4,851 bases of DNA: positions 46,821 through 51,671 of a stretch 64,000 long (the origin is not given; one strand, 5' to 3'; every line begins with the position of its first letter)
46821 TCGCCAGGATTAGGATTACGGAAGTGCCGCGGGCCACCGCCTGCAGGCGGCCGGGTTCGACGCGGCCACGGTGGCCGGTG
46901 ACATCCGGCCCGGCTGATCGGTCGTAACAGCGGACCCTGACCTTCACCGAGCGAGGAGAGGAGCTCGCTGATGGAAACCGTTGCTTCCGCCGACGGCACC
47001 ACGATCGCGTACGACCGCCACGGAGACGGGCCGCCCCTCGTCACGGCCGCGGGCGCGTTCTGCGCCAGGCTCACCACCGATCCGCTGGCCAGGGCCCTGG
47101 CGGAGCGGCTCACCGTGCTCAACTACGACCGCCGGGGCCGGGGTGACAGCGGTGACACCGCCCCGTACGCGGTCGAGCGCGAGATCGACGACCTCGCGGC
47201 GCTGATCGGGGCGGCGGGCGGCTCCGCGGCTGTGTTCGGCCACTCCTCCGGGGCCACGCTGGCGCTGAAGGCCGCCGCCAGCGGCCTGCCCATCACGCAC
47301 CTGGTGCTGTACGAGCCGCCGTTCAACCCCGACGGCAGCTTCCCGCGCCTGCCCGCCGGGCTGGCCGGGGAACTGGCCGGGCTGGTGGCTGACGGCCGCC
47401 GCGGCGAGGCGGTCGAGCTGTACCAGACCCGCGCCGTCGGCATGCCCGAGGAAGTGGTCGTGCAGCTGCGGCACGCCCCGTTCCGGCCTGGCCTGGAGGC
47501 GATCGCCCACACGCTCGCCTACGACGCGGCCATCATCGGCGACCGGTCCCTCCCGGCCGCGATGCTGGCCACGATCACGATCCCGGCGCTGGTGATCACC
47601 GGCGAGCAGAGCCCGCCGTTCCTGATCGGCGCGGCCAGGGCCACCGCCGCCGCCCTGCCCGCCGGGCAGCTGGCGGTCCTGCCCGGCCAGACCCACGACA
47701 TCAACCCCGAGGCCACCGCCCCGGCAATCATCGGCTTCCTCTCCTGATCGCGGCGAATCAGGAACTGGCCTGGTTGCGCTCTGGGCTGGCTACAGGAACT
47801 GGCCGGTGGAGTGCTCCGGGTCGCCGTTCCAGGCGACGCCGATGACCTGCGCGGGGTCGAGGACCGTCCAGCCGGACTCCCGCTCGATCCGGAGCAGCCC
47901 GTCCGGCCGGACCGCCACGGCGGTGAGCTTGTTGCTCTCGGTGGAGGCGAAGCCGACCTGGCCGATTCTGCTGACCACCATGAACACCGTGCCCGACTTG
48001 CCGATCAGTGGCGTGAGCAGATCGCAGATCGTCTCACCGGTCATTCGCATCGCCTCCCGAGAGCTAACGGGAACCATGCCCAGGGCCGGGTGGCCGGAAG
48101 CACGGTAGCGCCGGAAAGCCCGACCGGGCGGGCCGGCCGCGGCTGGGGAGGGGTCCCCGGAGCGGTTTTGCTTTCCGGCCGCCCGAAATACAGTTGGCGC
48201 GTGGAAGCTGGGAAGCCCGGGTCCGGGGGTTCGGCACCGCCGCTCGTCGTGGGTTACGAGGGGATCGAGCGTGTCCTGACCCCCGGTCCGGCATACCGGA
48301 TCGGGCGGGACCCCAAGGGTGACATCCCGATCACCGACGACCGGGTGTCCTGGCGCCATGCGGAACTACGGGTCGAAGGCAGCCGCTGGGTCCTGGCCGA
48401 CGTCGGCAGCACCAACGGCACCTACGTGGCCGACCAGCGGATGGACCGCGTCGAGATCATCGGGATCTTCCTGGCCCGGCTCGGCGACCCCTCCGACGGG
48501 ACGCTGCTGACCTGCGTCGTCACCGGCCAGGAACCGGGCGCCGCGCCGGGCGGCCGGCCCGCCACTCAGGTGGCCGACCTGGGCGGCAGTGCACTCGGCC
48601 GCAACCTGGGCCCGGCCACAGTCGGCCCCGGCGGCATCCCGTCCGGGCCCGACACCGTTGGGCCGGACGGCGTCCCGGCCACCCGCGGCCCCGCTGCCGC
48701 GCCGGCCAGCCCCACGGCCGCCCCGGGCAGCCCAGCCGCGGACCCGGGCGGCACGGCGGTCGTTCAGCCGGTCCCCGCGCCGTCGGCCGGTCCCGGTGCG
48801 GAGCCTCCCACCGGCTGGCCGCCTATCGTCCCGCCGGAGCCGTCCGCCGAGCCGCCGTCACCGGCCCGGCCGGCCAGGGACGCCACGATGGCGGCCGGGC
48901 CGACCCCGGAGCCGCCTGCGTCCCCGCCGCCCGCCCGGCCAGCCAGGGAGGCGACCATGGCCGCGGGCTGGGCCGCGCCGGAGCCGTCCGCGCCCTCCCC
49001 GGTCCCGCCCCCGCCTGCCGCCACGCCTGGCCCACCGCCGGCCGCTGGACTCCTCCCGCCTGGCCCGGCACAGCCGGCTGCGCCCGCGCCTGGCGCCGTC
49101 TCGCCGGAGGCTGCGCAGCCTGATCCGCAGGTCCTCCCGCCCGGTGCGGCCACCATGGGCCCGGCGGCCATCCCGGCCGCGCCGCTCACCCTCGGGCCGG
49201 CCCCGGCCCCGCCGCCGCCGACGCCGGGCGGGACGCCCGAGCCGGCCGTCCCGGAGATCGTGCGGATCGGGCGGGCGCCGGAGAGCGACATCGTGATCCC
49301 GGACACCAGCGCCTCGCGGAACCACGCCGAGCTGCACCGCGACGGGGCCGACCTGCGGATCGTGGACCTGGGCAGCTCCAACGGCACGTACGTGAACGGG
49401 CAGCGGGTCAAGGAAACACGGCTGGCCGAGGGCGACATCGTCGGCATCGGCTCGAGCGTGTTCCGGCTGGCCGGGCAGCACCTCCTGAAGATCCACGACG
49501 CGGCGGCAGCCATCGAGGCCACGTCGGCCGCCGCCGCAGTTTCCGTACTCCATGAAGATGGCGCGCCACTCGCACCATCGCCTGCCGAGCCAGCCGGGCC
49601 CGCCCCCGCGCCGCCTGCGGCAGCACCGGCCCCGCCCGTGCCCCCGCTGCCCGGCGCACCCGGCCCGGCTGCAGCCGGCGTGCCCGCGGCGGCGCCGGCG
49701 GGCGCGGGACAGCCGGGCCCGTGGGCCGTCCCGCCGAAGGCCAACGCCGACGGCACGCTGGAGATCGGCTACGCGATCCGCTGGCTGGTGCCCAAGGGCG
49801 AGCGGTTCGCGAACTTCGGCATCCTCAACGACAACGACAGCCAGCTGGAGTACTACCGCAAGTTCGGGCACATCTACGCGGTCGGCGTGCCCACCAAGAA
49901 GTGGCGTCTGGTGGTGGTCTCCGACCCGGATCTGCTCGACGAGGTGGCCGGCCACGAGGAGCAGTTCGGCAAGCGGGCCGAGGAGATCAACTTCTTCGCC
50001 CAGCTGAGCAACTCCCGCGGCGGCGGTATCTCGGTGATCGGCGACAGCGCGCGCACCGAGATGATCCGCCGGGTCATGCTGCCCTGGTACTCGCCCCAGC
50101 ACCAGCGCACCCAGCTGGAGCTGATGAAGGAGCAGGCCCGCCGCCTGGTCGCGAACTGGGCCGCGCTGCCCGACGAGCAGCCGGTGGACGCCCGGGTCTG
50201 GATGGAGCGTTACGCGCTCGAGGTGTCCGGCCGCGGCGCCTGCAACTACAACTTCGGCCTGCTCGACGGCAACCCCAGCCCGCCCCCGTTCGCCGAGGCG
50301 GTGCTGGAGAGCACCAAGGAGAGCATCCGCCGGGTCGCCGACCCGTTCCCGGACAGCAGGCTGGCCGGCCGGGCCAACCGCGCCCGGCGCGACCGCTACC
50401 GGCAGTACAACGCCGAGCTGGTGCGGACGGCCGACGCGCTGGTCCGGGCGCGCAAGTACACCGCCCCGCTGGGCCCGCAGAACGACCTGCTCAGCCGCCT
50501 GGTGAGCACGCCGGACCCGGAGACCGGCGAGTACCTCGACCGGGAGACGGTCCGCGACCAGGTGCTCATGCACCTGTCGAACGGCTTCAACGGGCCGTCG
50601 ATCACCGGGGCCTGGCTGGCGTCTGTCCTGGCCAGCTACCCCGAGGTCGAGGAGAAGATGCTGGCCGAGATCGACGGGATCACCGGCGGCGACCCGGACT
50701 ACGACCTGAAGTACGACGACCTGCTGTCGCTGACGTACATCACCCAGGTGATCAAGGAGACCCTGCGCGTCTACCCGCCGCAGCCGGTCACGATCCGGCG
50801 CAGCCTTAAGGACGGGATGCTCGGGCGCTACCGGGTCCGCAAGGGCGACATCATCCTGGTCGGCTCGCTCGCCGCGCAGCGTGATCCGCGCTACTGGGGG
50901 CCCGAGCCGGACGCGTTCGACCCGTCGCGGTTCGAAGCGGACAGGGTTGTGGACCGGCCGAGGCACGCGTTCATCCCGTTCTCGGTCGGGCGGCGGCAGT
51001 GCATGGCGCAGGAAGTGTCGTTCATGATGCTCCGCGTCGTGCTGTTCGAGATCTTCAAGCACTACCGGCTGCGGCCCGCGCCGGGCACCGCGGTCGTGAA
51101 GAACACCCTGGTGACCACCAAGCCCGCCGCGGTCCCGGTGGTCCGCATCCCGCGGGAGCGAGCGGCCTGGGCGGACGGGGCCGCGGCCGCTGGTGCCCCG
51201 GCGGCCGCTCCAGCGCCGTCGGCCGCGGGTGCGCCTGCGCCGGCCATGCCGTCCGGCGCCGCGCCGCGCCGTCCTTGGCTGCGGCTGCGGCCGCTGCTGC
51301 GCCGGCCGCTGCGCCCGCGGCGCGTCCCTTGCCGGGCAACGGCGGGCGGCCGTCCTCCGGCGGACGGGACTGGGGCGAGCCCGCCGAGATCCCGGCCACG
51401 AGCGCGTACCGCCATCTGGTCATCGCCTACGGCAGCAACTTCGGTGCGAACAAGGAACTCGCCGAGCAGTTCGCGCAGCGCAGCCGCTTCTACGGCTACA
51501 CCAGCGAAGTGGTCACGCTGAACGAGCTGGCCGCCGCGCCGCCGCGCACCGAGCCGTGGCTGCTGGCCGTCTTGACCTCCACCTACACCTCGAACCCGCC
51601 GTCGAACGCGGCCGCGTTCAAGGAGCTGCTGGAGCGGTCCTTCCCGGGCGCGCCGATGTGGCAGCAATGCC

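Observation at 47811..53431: Giant ORF fusing an Rv1747-like tandem-FHA regulatory module to a self-sufficient CYP102 (P450 BM3)-like monooxygenase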

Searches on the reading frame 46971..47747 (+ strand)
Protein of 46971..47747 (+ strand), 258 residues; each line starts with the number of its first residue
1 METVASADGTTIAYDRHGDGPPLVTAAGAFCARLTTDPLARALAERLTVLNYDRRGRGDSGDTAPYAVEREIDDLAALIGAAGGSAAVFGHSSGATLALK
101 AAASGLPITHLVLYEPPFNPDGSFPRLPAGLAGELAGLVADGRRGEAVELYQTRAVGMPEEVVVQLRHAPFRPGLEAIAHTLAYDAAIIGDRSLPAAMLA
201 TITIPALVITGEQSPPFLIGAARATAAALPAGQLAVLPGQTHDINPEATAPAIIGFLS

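Call 33: search_protein_families(library=pfam, proteins=[window:46971-47747:+], max_evalue=0.01)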
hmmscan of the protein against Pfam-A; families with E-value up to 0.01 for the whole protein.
window:46971-47747:+ (258 aa): 3 families
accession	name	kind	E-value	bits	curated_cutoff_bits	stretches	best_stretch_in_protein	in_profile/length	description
PF12697.13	Abhydrolase_6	-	4.8e-14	54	26.3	1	28-246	12-208/217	Alpha/beta hydrolase family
PF12146.15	Hydrolase_4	-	2.5e-08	34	27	1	39-245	23-235/239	Serine aminopeptidase, S33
PF00561.26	Abhydrolase_1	-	1.3e-05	25.4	25.8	1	39-116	19-102/245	alpha/beta hydrolase fold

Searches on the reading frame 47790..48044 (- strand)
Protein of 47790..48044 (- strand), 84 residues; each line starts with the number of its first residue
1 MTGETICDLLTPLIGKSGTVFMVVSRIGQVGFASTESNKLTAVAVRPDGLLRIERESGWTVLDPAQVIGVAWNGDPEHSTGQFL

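Call 33: search_protein_families(library=pfam, proteins=[window:47790-48044:-], max_evalue=0.01)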
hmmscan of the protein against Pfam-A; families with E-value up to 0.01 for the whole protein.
window:47790-48044:- (84 aa): 0 families

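Call 57: search_protein_families(library=ncbifam, proteins=[window:47790-48044:-], max_evalue=0.001)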
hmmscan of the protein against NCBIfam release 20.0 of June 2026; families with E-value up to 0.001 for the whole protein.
window:47790-48044:- (84 aa): 0 families

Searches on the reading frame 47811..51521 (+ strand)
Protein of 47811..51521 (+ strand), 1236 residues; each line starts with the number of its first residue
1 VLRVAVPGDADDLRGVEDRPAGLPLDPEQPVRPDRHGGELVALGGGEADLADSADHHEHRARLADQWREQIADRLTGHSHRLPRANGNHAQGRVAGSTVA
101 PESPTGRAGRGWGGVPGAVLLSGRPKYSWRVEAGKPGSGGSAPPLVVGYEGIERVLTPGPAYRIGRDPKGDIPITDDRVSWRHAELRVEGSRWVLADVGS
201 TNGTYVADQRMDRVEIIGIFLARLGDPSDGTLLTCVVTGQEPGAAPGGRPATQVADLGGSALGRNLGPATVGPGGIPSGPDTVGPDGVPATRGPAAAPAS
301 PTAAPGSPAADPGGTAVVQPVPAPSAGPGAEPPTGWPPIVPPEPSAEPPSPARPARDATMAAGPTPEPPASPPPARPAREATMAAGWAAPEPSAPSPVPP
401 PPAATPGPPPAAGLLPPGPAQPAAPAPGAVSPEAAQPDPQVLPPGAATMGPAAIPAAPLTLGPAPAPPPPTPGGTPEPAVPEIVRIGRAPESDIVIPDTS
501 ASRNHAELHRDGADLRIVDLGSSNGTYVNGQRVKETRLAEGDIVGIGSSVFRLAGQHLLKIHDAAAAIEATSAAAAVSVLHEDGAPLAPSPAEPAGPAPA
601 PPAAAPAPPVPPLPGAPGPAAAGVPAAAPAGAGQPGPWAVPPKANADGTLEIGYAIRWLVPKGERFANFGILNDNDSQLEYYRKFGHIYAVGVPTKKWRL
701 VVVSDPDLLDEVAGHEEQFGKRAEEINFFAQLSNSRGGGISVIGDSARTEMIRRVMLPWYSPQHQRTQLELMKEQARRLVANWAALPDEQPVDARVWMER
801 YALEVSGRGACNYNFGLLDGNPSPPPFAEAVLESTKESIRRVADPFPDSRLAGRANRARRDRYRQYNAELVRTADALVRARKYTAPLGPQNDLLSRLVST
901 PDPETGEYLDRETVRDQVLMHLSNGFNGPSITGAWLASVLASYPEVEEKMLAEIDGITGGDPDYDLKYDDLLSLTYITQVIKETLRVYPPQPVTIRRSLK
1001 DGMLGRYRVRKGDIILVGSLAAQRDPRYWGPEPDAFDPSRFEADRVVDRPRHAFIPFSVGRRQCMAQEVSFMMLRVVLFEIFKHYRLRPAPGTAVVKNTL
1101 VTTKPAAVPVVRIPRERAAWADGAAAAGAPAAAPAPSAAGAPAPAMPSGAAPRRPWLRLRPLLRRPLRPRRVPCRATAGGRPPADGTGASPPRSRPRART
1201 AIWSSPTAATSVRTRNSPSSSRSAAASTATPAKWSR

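Call 3: search_protein_families(library=pfam, proteins=[window:47811-51521:+], max_evalue=0.01)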
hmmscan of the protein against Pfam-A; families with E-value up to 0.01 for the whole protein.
window:47811-51521:+ (1236 aa): 3 families
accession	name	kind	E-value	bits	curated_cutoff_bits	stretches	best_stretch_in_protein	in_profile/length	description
PF00067.27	p450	-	2.4e-58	198.5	22.8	1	680-1097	28-444/462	Cytochrome P450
PF00498.31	FHA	-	4.7e-38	129.9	20.7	2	484-547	1-67/67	FHA domain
PF16697.10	Yop-YscD_cpl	-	3.9e-28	98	33.2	2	484-556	19-93/94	Inner membrane component of T3SS, cytoplasmic domain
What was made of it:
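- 48234..48527 (+): FHA domain 1 (GR 48303-48308, SWRH 48348-48359, STNGT 48408-48422). Pfam FHA (call 3).
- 49251..49499 (+): FHA domain 2 (GR 49269-49274, SRNH 49314-49325, SSNGT 49374-49388). Pfam FHA best stretch (call 3).
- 49758..51164 (+): Cytochrome P450 haem domain. I-helix motif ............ 50571-50606; ExxR (ETLR) 50757-50768; PSRF 50922-50933; Cys-ligand loop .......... 50979-51008. Pfam p450 E 2.4e-58 (call 3).
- On Cytochrome P450 superfamily: Pfam p450 198.5 bits against a cut-off of 22.8 (call 3).
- On FHA domain (phosphothreonine-binding): Pfam FHA 129.9 bits in two stretches (call 3).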

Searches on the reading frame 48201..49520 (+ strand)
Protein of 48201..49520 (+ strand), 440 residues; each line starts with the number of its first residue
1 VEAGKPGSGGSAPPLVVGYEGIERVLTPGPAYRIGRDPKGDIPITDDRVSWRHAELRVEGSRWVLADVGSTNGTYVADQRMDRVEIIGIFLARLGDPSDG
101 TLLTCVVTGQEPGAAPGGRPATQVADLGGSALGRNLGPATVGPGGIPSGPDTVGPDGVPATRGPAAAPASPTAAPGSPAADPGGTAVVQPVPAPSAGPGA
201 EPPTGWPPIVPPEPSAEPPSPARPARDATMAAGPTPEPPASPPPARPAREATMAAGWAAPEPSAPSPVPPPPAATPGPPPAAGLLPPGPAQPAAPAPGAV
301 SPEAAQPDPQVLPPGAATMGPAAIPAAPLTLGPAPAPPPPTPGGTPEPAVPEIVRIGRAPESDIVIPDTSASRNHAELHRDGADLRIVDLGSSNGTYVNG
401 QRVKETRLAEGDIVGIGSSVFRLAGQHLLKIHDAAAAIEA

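Call 42: search_solved_structures(query=window:48201-49520:+, max_evalue=0.001, show_alignments=2)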
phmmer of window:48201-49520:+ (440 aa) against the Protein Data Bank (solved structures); distinct sequences matched with E-value up to 0.001: 23.
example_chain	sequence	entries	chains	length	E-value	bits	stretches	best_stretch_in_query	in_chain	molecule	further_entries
6i2q_B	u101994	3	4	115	4.4e-13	52.1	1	355-423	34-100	Glycogen accumulation regulator GarA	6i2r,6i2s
8p5r_G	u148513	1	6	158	7.3e-13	51.4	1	354-423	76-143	Glycogen accumulation regulator GarA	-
6cah_A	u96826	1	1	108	1.6e-12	50.2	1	343-419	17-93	ABC transporter ATP-binding/permease protein Rv1747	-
6ccd_A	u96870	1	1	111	2e-12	49.9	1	11-115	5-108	ABC transporter ATP-binding/permease protein Rv1747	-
2kkl_A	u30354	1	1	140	4.4e-12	48.8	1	352-423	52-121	Uncharacterized protein Mb1858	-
2kfu_A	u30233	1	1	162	8.8e-12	47.8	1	353-422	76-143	Rv1827 pThr 22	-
6i2p_D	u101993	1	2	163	9e-12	47.8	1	353-422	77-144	Glycogen accumulation regulator GarA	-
7rj3_A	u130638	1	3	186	9.6e-12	47.7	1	353-422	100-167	Glycogen accumulation regulator GarA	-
3po8_A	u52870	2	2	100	7.3e-11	44.8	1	356-420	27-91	Putative uncharacterized protein TB39.8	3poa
2lc1_A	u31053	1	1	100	9.1e-11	44.5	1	356-420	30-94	Putative uncharacterized protein TB39.8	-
3oun_A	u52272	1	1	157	4.3e-10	42.3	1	356-419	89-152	Putative uncharacterized protein TB39.8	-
2kb3_A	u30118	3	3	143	5.7e-10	41.8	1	353-422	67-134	Oxoglutarate dehydrogenase inhibitor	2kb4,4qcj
8p5x_G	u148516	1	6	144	5.7e-10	41.8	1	353-422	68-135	Oxoglutarate dehydrogenase inhibitor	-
6hc0_B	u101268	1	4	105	7.2e-10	41.5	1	339-422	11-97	GGDEF domain protein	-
6hc1_A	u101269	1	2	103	7.6e-10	41.4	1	339-422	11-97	GGDEF domain protein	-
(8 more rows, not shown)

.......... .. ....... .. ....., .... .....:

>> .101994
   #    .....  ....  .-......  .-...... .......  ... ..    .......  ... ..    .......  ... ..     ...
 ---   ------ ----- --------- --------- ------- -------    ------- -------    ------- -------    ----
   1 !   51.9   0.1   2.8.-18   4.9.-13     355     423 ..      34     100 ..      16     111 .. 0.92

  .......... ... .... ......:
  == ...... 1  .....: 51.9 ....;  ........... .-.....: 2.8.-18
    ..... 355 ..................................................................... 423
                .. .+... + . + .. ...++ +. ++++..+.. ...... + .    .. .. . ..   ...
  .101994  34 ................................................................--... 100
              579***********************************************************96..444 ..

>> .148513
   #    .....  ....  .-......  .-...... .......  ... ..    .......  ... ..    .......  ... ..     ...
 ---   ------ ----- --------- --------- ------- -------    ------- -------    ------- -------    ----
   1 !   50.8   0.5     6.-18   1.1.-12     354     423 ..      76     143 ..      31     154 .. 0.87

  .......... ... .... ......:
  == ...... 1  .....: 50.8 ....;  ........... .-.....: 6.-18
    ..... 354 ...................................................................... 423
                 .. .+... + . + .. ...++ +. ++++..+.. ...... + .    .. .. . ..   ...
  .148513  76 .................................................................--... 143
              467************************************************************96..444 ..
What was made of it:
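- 48234..48527 (+): Best solved match is Rv1747 FHA-1, 6ccd, E 2e-12 (call 42).
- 49251..49499 (+): Matches GarA (E 4e-13) and Rv1747 FHA-2, 6cah (E 1.6e-12) (call 42).
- On Rv1747-type tandem-FHA regulatory module: Each FHA matches the positionally equivalent Rv1747 domain (call 42).
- Closest known: Rv1747 regulatory module. Same: FHA1 matches Rv1747 FHA-1 best, and FHA2 matches Rv1747 FHA-2 (call 42).
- Closest known: GarA / OdhI. Same: It is the top solved match for FHA2 (E 4e-13, call 42), and it also shows FHA-based control of enzyme activity in actinobacteria.
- FHA matches: the best solved matches are Rv1747 FHA-1 and FHA-2 and GarA (call 42).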
